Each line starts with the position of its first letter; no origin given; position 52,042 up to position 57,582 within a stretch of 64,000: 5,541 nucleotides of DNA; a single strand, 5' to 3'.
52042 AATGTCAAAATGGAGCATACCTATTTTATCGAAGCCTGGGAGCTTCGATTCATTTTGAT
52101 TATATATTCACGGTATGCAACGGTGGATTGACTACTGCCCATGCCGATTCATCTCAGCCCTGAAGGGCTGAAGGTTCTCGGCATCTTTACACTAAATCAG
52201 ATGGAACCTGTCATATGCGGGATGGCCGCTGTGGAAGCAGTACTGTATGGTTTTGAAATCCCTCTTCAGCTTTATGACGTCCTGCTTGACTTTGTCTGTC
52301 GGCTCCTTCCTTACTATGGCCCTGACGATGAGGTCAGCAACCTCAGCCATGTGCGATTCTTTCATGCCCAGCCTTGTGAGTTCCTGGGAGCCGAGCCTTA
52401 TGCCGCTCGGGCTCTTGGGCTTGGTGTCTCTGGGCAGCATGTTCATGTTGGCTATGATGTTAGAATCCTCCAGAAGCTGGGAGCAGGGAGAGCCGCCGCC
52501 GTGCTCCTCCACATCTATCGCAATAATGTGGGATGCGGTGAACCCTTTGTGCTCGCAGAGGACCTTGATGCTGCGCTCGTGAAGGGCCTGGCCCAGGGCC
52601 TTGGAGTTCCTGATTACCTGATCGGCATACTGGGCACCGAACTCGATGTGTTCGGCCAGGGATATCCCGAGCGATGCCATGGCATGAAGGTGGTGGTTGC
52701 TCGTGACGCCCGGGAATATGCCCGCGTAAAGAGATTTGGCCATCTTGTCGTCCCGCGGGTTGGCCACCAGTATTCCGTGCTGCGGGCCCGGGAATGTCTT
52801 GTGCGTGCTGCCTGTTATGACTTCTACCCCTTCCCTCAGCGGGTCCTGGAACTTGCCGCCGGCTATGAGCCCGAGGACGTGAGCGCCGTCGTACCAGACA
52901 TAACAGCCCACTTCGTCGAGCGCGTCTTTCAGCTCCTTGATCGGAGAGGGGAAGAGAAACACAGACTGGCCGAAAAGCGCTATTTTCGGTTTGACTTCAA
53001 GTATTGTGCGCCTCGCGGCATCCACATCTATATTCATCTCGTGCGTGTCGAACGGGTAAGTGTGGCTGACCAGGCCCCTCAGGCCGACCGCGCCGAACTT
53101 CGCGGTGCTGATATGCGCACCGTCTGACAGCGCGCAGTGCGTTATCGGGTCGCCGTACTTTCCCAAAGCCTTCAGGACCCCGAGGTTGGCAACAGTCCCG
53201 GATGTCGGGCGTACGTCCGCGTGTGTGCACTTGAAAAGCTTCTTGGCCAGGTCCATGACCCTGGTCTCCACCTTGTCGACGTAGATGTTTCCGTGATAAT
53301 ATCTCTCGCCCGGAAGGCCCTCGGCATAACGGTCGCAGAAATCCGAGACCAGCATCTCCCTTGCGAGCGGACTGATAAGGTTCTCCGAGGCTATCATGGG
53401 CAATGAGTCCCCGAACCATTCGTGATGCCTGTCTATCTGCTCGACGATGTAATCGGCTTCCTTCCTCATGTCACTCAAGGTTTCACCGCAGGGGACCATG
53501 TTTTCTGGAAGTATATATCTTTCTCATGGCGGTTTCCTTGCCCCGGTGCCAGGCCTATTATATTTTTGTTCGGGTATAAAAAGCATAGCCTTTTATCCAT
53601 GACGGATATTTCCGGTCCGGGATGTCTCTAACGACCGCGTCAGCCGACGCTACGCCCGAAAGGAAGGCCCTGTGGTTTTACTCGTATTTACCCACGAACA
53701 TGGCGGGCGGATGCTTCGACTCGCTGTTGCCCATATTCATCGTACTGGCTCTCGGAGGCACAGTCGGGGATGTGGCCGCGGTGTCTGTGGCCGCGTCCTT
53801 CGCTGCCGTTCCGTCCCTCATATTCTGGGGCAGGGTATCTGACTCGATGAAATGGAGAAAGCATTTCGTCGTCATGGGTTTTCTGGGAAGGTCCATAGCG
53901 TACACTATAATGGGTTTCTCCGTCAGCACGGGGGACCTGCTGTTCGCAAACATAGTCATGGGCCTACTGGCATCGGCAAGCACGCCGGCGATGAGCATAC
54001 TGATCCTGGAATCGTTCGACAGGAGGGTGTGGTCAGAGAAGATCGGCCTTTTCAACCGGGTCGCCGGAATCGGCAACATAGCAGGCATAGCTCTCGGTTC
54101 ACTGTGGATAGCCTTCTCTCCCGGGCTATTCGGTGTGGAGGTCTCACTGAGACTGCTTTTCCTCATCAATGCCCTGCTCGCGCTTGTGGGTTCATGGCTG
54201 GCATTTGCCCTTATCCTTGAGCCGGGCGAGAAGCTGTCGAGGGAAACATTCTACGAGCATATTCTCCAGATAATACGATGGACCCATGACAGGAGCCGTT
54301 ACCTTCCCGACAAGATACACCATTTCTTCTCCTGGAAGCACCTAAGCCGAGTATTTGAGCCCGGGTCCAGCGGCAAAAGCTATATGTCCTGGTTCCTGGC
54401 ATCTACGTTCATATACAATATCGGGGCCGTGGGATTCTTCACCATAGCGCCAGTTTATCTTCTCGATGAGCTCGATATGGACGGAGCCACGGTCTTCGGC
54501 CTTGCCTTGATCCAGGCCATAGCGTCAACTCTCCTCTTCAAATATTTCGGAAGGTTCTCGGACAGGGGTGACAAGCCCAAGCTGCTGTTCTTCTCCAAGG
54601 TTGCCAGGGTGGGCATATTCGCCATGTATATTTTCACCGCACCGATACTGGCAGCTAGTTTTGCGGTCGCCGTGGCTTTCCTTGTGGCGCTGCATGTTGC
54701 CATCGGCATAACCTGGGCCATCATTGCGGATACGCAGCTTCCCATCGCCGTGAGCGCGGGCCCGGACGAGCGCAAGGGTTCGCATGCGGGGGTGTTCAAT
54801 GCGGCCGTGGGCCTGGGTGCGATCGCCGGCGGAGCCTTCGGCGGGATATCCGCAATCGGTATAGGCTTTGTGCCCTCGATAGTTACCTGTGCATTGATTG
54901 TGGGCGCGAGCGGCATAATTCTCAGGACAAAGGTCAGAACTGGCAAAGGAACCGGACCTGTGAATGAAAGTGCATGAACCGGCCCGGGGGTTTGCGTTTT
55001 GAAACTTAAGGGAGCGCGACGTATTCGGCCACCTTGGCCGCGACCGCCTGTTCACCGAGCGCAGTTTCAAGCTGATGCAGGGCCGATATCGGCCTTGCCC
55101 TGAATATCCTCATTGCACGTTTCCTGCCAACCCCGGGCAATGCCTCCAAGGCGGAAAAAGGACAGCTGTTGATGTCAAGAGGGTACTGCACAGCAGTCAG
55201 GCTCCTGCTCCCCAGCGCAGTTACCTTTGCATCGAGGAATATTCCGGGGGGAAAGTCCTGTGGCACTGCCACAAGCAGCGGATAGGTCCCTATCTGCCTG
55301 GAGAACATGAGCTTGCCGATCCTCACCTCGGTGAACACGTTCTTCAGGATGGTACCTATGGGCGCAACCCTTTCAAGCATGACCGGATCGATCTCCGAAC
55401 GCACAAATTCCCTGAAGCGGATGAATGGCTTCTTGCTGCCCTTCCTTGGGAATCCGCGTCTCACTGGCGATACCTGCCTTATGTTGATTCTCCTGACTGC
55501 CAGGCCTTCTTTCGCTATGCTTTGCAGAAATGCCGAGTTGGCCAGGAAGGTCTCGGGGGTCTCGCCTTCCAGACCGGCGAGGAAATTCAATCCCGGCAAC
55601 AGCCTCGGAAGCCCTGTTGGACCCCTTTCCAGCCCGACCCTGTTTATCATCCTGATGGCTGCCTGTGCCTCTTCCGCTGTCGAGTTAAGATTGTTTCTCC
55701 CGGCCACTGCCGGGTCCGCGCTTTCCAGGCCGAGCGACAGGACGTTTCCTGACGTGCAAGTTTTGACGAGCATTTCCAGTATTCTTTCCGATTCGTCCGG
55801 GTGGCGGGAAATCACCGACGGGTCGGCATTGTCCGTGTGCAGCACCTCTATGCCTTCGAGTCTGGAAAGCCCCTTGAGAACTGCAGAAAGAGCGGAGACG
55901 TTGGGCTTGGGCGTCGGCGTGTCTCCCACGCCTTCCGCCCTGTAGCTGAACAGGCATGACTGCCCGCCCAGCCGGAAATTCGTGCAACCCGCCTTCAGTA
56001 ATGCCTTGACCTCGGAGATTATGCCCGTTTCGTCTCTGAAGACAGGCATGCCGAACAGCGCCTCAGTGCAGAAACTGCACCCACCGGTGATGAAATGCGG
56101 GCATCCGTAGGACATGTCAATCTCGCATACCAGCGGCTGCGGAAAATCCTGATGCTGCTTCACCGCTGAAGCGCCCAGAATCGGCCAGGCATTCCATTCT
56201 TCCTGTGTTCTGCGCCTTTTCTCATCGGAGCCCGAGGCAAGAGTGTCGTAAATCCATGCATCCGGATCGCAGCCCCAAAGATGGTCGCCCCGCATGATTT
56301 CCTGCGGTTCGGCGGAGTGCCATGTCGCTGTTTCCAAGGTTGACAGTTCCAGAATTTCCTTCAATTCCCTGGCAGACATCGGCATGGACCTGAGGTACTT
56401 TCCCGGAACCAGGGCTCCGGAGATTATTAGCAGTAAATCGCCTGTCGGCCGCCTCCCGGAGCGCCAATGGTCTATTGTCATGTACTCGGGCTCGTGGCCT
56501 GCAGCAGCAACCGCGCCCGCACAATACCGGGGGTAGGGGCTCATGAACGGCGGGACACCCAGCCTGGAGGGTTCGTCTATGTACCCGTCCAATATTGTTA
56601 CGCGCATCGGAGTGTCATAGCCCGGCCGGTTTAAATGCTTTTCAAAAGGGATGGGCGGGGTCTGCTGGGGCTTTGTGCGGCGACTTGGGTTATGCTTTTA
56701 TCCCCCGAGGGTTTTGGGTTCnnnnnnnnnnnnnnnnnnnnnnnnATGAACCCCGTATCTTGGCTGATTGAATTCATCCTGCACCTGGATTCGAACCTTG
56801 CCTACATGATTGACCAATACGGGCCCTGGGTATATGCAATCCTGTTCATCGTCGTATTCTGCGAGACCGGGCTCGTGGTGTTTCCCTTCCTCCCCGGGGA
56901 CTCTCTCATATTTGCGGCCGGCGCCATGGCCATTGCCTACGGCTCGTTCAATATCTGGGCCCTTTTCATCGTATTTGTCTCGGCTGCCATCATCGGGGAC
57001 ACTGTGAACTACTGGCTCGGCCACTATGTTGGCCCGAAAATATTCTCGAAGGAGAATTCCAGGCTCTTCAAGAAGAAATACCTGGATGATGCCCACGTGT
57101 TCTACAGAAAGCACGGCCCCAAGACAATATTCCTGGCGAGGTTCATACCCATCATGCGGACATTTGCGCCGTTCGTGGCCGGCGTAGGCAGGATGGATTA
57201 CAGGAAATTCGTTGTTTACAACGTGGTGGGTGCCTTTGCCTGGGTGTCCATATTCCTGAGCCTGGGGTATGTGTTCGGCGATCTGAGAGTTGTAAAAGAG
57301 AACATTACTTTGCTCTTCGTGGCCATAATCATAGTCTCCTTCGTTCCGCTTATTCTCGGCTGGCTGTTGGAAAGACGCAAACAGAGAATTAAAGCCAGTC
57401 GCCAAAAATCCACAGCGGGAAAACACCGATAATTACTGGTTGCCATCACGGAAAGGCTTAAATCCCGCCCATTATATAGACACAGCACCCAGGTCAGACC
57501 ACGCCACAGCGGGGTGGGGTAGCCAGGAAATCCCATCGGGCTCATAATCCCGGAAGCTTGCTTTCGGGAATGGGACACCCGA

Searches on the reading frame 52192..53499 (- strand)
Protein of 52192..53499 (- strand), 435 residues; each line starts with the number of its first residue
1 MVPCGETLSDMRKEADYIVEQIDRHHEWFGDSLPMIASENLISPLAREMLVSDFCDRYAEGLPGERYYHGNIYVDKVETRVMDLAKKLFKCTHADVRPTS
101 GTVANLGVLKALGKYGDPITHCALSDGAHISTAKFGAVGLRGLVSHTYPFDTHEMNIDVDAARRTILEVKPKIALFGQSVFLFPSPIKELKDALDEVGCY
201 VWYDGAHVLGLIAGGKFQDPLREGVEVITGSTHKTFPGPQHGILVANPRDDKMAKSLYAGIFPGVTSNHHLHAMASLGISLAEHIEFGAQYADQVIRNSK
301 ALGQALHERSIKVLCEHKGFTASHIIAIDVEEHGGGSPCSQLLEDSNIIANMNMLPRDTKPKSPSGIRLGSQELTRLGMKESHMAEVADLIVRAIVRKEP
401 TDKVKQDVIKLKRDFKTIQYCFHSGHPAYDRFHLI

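Call 61: search_protein_families(library=pfam, proteins=[window:52192-53499:-], max_evalue=0.001)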
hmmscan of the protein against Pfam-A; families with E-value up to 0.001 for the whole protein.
window:52192-53499:- (435 aa): 1 family
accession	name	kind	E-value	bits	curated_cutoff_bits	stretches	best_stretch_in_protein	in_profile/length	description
PF00464.25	SHMT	-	4.9e-65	220.1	27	1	18-391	8-399/399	Serine hydroxymethyltransferase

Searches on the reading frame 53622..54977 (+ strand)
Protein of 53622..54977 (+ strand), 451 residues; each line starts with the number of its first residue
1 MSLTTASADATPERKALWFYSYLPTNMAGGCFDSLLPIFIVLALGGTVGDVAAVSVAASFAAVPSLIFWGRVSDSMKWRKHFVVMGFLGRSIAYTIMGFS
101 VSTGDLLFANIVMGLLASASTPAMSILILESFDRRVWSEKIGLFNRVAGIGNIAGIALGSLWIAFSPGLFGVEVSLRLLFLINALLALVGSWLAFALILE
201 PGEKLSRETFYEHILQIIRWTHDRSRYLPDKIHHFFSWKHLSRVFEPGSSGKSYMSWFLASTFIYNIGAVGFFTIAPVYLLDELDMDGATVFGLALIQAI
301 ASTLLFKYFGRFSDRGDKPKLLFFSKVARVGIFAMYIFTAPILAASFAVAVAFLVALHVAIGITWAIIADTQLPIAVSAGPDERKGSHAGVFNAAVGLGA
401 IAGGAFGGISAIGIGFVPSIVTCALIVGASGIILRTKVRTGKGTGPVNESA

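Call 61: search_protein_families(library=pfam, proteins=[window:53622-54977:+], max_evalue=0.001)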
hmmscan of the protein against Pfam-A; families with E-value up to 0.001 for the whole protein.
window:53622-54977:+ (451 aa): 1 family
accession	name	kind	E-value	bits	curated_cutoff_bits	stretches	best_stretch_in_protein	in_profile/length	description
PF07690.21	MFS_1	-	1.1e-30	107.2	33.4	1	22-403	5-346/347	Major Facilitator Superfamily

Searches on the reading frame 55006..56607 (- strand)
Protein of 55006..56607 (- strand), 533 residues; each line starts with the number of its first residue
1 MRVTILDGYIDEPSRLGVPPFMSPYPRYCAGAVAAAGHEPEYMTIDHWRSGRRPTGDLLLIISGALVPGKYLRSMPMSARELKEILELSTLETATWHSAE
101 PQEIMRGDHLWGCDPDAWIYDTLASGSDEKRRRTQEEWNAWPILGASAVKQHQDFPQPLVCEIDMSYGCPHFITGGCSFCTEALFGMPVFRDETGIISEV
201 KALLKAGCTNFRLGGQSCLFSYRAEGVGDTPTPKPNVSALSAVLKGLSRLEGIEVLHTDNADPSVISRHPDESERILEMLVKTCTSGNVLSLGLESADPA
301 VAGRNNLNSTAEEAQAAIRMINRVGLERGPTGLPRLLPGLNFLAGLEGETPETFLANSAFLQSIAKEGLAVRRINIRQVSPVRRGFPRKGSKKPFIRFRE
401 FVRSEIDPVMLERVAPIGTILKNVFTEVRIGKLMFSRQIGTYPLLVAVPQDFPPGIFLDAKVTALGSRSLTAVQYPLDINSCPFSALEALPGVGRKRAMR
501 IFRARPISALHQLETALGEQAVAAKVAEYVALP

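Call 61: search_protein_families(library=pfam, proteins=[window:55006-56607:-], max_evalue=0.001)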
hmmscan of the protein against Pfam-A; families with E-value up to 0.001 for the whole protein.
window:55006-56607:- (533 aa): 2 families
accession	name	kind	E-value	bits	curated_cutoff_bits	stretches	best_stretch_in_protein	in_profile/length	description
PF04055.27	Radical_SAM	-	2.1e-06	28.4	29.5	1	166-354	4-159/166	Radical SAM superfamily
PF12836.13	HHH_3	-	0.00089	19.8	27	0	477-513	6-46/65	Helix-hairpin-helix motif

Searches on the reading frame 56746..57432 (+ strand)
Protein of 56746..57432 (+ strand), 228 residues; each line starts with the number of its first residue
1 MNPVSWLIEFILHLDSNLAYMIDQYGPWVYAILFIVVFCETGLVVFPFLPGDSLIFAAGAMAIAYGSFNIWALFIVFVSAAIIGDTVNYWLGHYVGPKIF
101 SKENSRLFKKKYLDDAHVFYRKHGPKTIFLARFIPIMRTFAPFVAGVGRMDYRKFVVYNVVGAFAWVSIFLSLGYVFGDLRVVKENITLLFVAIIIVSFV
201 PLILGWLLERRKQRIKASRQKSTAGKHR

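Call 61: search_protein_families(library=pfam, proteins=[window:56746-57432:+], max_evalue=0.001)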
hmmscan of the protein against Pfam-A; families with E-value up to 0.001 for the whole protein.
window:56746-57432:+ (228 aa): 1 family
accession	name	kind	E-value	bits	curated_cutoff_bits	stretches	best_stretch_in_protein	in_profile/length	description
PF09335.16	VTT_dom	-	2.6e-23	83.2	33.9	1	49-175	1-122/123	VTT domain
